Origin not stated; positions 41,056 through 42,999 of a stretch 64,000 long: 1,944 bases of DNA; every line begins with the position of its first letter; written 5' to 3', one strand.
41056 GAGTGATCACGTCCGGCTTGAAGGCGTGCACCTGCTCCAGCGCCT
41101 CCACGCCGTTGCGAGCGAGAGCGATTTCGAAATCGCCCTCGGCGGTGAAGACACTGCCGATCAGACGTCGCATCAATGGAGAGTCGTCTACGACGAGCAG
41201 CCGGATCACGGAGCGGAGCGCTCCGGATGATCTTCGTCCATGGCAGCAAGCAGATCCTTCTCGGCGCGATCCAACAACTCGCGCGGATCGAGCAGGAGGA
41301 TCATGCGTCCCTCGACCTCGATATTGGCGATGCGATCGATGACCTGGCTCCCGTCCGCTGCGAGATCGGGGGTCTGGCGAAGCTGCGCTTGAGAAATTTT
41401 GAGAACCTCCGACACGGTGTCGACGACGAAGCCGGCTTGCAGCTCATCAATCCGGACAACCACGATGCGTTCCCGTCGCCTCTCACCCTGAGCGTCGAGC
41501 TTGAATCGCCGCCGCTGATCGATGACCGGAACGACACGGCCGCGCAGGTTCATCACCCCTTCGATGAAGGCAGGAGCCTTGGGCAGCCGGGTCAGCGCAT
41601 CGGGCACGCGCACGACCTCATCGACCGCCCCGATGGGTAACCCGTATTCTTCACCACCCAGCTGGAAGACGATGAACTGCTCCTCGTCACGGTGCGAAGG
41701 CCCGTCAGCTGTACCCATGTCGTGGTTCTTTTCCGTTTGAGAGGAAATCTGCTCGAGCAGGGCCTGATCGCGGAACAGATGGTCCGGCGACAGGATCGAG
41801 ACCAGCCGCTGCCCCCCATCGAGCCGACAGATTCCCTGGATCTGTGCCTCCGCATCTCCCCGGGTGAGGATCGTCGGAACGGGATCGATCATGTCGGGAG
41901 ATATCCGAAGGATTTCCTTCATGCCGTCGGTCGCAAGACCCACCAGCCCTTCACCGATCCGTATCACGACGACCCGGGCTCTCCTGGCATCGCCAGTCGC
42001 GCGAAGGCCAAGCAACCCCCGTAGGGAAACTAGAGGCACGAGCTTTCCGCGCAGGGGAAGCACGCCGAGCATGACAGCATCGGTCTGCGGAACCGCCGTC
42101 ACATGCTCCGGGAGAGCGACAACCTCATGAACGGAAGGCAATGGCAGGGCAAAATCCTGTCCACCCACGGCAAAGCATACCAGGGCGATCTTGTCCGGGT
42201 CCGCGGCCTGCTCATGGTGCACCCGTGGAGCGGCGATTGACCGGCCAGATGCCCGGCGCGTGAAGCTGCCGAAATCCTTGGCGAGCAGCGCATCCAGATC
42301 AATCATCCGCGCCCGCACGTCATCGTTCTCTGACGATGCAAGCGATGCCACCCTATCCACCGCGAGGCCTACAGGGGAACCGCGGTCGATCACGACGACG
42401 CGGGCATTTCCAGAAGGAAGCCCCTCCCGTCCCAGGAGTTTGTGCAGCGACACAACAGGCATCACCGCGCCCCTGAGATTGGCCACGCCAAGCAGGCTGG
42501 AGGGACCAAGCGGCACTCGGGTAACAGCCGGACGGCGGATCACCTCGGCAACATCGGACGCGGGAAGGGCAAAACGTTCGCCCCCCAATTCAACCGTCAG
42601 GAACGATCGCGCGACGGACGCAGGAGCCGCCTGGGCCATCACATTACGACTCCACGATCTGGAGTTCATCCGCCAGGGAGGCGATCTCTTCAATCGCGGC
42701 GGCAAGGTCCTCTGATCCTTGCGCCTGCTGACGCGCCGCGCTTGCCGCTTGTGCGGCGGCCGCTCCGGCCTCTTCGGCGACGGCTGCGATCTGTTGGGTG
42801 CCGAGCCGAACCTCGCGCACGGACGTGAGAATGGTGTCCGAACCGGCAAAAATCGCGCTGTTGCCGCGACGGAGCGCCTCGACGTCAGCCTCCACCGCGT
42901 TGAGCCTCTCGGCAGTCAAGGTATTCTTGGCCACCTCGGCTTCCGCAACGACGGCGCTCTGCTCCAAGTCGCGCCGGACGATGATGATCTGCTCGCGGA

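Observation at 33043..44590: Che-like operon with non-canonical parts, ending in a LOV/PAS hybrid kinase: candidate non-motility (ACF-type) light-linked signalling system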

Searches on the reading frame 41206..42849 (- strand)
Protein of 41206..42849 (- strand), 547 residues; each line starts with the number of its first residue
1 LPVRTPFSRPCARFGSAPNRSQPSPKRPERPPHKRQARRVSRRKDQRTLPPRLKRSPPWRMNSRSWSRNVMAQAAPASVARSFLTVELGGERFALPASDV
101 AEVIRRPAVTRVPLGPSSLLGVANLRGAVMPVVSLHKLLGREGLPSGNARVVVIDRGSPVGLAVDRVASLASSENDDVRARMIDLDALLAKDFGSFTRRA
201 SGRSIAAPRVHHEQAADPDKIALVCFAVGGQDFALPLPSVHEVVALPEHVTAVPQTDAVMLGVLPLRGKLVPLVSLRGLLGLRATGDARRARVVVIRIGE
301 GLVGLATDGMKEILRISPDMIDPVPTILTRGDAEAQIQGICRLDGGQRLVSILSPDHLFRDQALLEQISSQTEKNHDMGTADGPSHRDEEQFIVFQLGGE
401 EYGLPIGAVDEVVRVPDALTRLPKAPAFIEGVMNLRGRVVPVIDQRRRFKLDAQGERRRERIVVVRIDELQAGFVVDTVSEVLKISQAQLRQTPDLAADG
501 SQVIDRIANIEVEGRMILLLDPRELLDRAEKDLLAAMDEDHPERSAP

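Call 3: search_protein_families(library=pfam, proteins=[window:41206-42849:-], max_evalue=0.01)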
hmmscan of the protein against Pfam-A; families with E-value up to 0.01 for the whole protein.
window:41206-42849:- (547 aa): 1 family
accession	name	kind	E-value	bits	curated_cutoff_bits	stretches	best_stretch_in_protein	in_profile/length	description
PF01584.24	CheW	-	1.3e-91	303.8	23.5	3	391-529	1-137/138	CheW-like domain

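Call 5: find_homologous_proteins(query=window:41206-42639:-, max_evalue=1e-10)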
Query window:41206-42639:- (477 aa): 1687 proteins with E <= 1e-10 among 8000 candidates; the best 120 are listed.
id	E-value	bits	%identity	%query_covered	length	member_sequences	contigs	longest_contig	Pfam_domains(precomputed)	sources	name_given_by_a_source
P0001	0.0e+0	1010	100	100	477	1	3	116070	PF01584.25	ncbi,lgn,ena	-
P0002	3.4e-247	838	83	100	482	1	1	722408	PF01584.25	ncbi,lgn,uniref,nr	ncbi:chemotaxis protein CheW [Microvirga guangxiensis]|uniref:Chemotaxis protein CheW n=1 Tax=Microv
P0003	1.6e-244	830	84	100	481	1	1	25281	PF01584.25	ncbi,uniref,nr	ncbi:hypothetical protein AA309_25450 [Microvirga vignae]|uniref:Chemotaxis protein CheW n=1 Tax=Mic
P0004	9.5e-219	745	76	100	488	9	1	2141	PF01584.25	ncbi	-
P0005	6.1e-218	742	77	100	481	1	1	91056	PF01584.25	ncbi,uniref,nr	ncbi:chemotaxis protein CheW [Microvirga splendida]|uniref:Chemotaxis protein CheW n=1 Tax=Microvirg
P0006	2.5e-217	740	77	100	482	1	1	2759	PF01584.25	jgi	jgi:purine-binding chemotaxis protein CheW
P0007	3.4e-217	740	77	100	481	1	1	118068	PF01584.25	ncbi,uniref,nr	ncbi:chemotaxis protein CheW [Microvirga sp. BSC39]|uniref:chemotaxis protein CheW n=1 Tax=Microvirg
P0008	4.1e-217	739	75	100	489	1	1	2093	PF01584.25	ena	-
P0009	8.3e-217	738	76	100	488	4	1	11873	PF01584.25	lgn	-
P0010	9.8e-217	738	76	100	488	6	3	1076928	PF01584.25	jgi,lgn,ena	-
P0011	2.2e-215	734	76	100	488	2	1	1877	PF01584.25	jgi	jgi:purine-binding chemotaxis protein CheW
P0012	3.9e-215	733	75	99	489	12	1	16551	PF01584.25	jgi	jgi:purine-binding chemotaxis protein CheW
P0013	6.2e-215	732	75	98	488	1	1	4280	PF01584.25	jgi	jgi:purine-binding chemotaxis protein CheW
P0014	7.5e-215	732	77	100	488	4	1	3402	PF01584.25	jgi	jgi:purine-binding chemotaxis protein CheW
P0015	1.1e-214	731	75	100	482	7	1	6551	PF01584.25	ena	-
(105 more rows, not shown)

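Call 20: find_related_loci(query=A1, collection=genome_contigs, flank=10000)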
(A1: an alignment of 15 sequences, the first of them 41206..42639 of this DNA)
Query A1 (477 aa) in genome_contigs; peptide patterns used: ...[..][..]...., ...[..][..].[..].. (x = any residue, [..] = any of these).
307 stretches matched a pattern; 232 encode a relative of the query (tblastn E <= 1e-3); the best 80 are kept; 80 distinct loci.
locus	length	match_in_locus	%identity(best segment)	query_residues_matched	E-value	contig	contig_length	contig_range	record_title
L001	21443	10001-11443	83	1-477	0e+0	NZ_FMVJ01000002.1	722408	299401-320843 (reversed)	Microvirga guangxiensis strain CGMCC 1.7666, whole genome shotgun sequence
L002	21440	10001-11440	84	1-476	0e+0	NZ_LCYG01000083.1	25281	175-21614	Microvirga vignae strain BR3299 T20BR3299_1_(paired)_contig_83, whole genome shotgun sequence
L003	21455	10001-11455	77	1-474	0e+0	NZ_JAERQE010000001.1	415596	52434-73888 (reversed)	Microvirga soli strain R491 NODE_1_length_415596_cov_34.789401, whole genome shotgun sequence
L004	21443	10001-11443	76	1-476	0e+0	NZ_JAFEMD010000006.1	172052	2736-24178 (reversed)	Microvirga arvi strain BT689 NODE_6_length_172052_cov_31.526007, whole genome shotgun sequence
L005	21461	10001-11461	75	1-476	0e+0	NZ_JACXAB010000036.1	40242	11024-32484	Microvirga sp. strain BT688 NODE_36_length_40242_cov_25.417478, whole genome shotgun sequence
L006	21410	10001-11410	76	6-470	0e+0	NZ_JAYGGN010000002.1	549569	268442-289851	Microvirga sp. CF3062 contig00002, whole genome shotgun sequence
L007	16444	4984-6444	76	1-476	0e+0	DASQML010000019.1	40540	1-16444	MAG TPA_asm: Microvirga sp. isolate SMAG_U10747 k141_108590, whole genome shotgun sequence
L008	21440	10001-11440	77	1-476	0e+0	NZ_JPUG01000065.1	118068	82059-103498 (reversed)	Microvirga sp. BSC39 scf7180000028487, whole genome shotgun sequence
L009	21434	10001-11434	77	1-474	0e+0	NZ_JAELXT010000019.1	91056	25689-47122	Microvirga splendida strain BT325 NODE_19_length_91056_cov_44.308456, whole genome shotgun sequence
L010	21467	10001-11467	74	1-474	0e+0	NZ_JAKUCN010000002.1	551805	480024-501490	Microvirga solisilvae strain sex2 contig2, whole genome shotgun sequence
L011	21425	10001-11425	76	13-476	0e+0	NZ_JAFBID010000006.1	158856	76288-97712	Microvirga arabica strain SV2184P NODE_6_length_158856_cov_22.956260, whole genome shotgun sequence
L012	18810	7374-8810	72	1-473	0e+0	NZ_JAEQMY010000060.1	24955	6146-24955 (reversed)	Microvirga aerilata strain 5420S-16 NODE_60_length_24955_cov_41.818514, whole genome shotgun sequence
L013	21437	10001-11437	73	1-467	0e+0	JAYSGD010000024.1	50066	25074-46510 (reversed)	MAG: Microvirga sp. isolate ZZ2_ZZA25_bin.47 NODE_626_length_50066_cov_11.707964, whole genome shotgun sequence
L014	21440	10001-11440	72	1-467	0e+0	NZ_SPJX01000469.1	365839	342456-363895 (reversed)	Microvirga pakistanensis strain NCCP-1258 scaffold12, whole genome shotgun sequence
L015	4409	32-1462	74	11-476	0e+0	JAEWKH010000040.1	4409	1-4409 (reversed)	MAG: Proteobacteria bacterium isolate OH_PBrB_31 k127_1011145, whole genome shotgun sequence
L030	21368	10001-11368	54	14-467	7e-137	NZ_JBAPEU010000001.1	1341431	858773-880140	Sphingomonas agri strain LMG 29563 NODE_1_length_1341431_cov_228.627709, whole genome shotgun sequence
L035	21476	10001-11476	50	14-468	3e-128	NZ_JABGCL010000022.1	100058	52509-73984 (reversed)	Geminicoccus harenae strain CPCC 101083 Scaffold21_1, whole genome shotgun sequence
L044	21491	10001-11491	45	11-473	7e-119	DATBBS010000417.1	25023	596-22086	MAG TPA_asm: Xanthobacteraceae bacterium isolate SMAG_U5765 k141_368962, whole genome shotgun sequence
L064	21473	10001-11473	42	18-477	8e-112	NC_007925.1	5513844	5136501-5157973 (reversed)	Rhodopseudomonas palustris BisB18, complete sequence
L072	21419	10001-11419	47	14-461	2e-109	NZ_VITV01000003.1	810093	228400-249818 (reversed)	Nitrospirillum amazonense strain BR 12005 Ga0314207_103, whole genome shotgun sequence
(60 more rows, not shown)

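Call 60: search_protein_families(library=pfam, proteins=[L003:16858-18852:+, L064:18072-20423:+, L035:16835-19585:+, L030:16604-18724:+, L072:16991-19819:+, L044:18157-20157:+, L001:16792-19602:+], max_evalue=0.001)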
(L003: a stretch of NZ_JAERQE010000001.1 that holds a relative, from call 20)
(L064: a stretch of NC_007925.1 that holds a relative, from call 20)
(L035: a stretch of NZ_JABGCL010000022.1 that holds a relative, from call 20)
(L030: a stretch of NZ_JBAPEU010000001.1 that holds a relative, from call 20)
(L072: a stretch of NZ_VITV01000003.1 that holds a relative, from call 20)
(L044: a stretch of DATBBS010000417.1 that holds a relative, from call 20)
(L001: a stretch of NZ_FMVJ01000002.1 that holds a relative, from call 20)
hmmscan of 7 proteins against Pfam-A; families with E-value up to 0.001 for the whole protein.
L003:16858-18852:+ (664 aa): 8 families
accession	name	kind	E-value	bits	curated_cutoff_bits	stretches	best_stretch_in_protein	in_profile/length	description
PF08448.16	PAS_4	-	1.4e-22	80.4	23.1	2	145-252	1-110/110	PAS fold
PF00072.30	Response_reg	-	2.8e-21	76.2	30.2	1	546-657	1-111/111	Response regulator receiver domain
PF02518.31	HATPase_c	-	5.5e-20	72.3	26.4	1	400-520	2-109/111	Histidine kinase-, DNA gyrase B-, and HSP90-like ATPase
PF00989.32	PAS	-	1.2e-18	67.6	22.6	2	140-247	2-113/113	PAS fold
PF13426.13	PAS_9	-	3.2e-16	59.9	27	2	149-249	1-103/103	PAS domain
PF13188.13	PAS_8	-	1.7e-15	56.7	21.8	2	139-194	1-53/65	PAS domain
PF00512.31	HisKA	-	6.2e-09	36.2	26.9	1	292-356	3-64/66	His Kinase A (phospho-acceptor) domain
PF24820.1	Diguanyl_cycl_sensor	-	0.00067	20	28.1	0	146-242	3-106/109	Diguanylate cyclase-like sensor domain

L064:18072-20423:+ (783 aa): 8 families
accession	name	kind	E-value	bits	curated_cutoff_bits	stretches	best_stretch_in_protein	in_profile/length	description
PF00989.32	PAS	-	1.1e-31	109.5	22.6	3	264-372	4-113/113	PAS fold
PF08448.16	PAS_4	-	1.4e-29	103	23.1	2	267-375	1-108/110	PAS fold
PF13426.13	PAS_9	-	1.7e-24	86.5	27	2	149-248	1-103/103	PAS domain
PF13188.13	PAS_8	-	3.3e-19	68.5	21.8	1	139-192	1-51/65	PAS domain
PF08447.18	PAS_3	-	3.9e-19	69.1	25.6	1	285-369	3-89/89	PAS fold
PF02518.31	HATPase_c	-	6.8e-18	65.6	26.4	1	523-642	2-110/111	Histidine kinase-, DNA gyrase B-, and HSP90-like ATPase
PF00072.30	Response_reg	-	2.2e-17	63.7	30.2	1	668-749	1-81/111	Response regulator receiver domain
PF00512.31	HisKA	-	6e-10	39.5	26.9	1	417-480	3-65/66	His Kinase A (phospho-acceptor) domain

L035:16835-19585:+ (916 aa): 8 families
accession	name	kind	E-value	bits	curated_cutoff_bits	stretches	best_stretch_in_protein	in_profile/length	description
PF08447.18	PAS_3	-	3.5e-46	155.8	25.6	3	447-514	3-72/89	PAS fold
PF13426.13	PAS_9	-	1.1e-23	83.9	27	2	51-142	12-102/103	PAS domain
PF00989.32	PAS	-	9.8e-23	80.8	22.6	2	424-514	2-93/113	PAS fold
PF00072.30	Response_reg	-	3.2e-21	76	30.2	1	802-909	1-110/111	Response regulator receiver domain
PF08448.16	PAS_4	-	6.2e-21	75.1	23.1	2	429-531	1-108/110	PAS fold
PF02518.31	HATPase_c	-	2.7e-19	70.1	26.4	1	661-774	2-107/111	Histidine kinase-, DNA gyrase B-, and HSP90-like ATPase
PF13188.13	PAS_8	-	3.3e-09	36.8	21.8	1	35-86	9-55/65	PAS domain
PF00512.31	HisKA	-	1.5e-06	28.5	26.9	1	555-617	3-64/66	His Kinase A (phospho-acceptor) domain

L030:16604-18724:+ (706 aa): 6 families
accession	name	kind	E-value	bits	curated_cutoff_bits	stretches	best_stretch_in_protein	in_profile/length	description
PF02518.31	HATPase_c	-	1.4e-19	71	26.4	1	440-558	2-109/111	Histidine kinase-, DNA gyrase B-, and HSP90-like ATPase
PF08447.18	PAS_3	-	1.8e-17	63.8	25.6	1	77-165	2-88/89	PAS fold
PF00072.30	Response_reg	-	1.1e-16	61.5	30.2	1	583-694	1-110/111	Response regulator receiver domain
PF00512.31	HisKA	-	8.6e-10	39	26.9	1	332-396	3-64/66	His Kinase A (phospho-acceptor) domain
PF08448.16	PAS_4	-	5e-09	36.8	23.1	0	84-174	25-110/110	PAS fold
PF13426.13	PAS_9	-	0.00025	21.7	27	0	202-289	16-103/103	PAS domain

L072:16991-19819:+ (942 aa): 8 families
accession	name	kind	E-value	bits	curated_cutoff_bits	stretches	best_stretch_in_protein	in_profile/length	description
PF08447.18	PAS_3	-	1.8e-41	140.7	25.6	4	189-277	2-88/89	PAS fold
PF02518.31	HATPase_c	-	1.3e-19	71.1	26.4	1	672-792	2-109/111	Histidine kinase-, DNA gyrase B-, and HSP90-like ATPase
PF00989.32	PAS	-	1.3e-18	67.5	22.6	1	433-525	2-95/113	PAS fold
PF00072.30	Response_reg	-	2e-18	67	30.2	1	817-928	1-111/111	Response regulator receiver domain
PF13426.13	PAS_9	-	3.4e-18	66.3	27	2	50-141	12-102/103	PAS domain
PF08448.16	PAS_4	-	2.6e-17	63.5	23.1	1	438-541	1-109/110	PAS fold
PF00512.31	HisKA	-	1.7e-05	25.2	26.9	1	564-629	3-65/66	His Kinase A (phospho-acceptor) domain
PF13188.13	PAS_8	-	3.8e-05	23.9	21.8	0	50-75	21-44/65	PAS domain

L044:18157-20157:+ (666 aa): 8 families
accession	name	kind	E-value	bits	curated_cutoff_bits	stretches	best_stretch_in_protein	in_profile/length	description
PF02518.31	HATPase_c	-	3.7e-19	69.6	26.4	1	399-517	2-109/111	Histidine kinase-, DNA gyrase B-, and HSP90-like ATPase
PF00989.32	PAS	-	1e-18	67.8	22.6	2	144-247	2-112/113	PAS fold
PF00072.30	Response_reg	-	2.2e-17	63.6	30.2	1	542-626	1-84/111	Response regulator receiver domain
PF08448.16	PAS_4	-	3.3e-16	59.9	23.1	2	149-252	1-109/110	PAS fold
PF13426.13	PAS_9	-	1e-14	55.1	27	1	154-250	2-103/103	PAS domain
PF13188.13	PAS_8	-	1.1e-10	41.4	21.8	1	143-179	1-37/65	PAS domain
PF00512.31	HisKA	-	5.1e-10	39.7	26.9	1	293-356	3-65/66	His Kinase A (phospho-acceptor) domain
PF06490.17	FleQ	-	0.00083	20.1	22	0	541-644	1-99/108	Flagellar regulatory protein FleQ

L001:16792-19602:+ (936 aa): 8 families
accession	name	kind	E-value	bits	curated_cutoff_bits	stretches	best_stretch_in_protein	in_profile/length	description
PF08447.18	PAS_3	-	1.2e-35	122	25.6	2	198-279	10-89/89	PAS fold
PF13426.13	PAS_9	-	1.3e-35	122.2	27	2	48-143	9-103/103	PAS domain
PF08448.16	PAS_4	-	5.7e-25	88.1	23.1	2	449-549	12-109/110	PAS fold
PF00989.32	PAS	-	8.3e-20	71.3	22.6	1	49-133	20-107/113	PAS fold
PF02518.31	HATPase_c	-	3.4e-19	69.8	26.4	1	673-793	2-109/111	Histidine kinase-, DNA gyrase B-, and HSP90-like ATPase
PF00072.30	Response_reg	-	5.4e-17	62.4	30.2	1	819-929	1-110/111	Response regulator receiver domain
PF13188.13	PAS_8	-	4.1e-10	39.6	21.8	1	37-82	11-51/65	PAS domain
PF00512.31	HisKA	-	1.2e-08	35.3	26.9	1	565-629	3-64/66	His Kinase A (phospho-acceptor) domain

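Call 61: search_protein_families(library=ncbifam, proteins=[window:41206-42639:-], max_evalue=0.001)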
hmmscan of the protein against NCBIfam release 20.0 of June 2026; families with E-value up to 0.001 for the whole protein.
window:41206-42639:- (477 aa): 2 families
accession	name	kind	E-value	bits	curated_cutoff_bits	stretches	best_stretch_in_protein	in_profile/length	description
NF007903.0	PRK10612.1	equivalog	4.4e-46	156.7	260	3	319-466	16-161/167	chemotaxis protein CheW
NF041336.1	CheA_Halo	equivalog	0.00016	20.4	950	0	323-408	545-624/666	chemotaxis protein CheA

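Call 62: find_encoding_contigs(protein=P0001, flank=10000, max_places=3)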
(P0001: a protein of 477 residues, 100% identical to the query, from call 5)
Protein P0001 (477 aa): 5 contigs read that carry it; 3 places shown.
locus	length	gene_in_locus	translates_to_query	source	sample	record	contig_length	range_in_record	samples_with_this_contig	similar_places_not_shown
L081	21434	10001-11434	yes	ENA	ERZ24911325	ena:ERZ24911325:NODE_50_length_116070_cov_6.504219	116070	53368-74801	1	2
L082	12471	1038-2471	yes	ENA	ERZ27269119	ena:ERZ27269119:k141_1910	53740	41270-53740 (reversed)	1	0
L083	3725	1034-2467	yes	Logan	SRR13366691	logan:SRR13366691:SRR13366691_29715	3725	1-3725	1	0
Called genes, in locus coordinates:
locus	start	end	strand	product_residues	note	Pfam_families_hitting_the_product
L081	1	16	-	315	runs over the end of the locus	PF00248:Aldo_ket_red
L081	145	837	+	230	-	PF05875:Ceramidase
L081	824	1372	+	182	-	-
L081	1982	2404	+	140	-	-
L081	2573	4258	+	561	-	PF00353:HemolysinCabind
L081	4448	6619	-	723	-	PF06808:DctM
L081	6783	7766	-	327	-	PF16868:NMT1_3, PF09084:NMT1 (weak)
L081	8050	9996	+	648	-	PF00015:MCPsignal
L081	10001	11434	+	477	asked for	PF01584:CheW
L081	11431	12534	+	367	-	PF00072:Response_reg, PF01339:CheB_methylest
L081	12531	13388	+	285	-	PF03705:CheR_N, PF01739:CheR, PF08242:Methyltransf_12 (weak)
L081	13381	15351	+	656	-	PF01627:Hpt, PF02895:H-kinase_dim, PF02518:HATPase_c, PF01584:CheW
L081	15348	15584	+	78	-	-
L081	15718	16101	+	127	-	PF00072:Response_reg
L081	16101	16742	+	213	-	PF04509:CheC (weak), PF13690:CheX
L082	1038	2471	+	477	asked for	PF01584:CheW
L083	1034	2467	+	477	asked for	PF01584:CheW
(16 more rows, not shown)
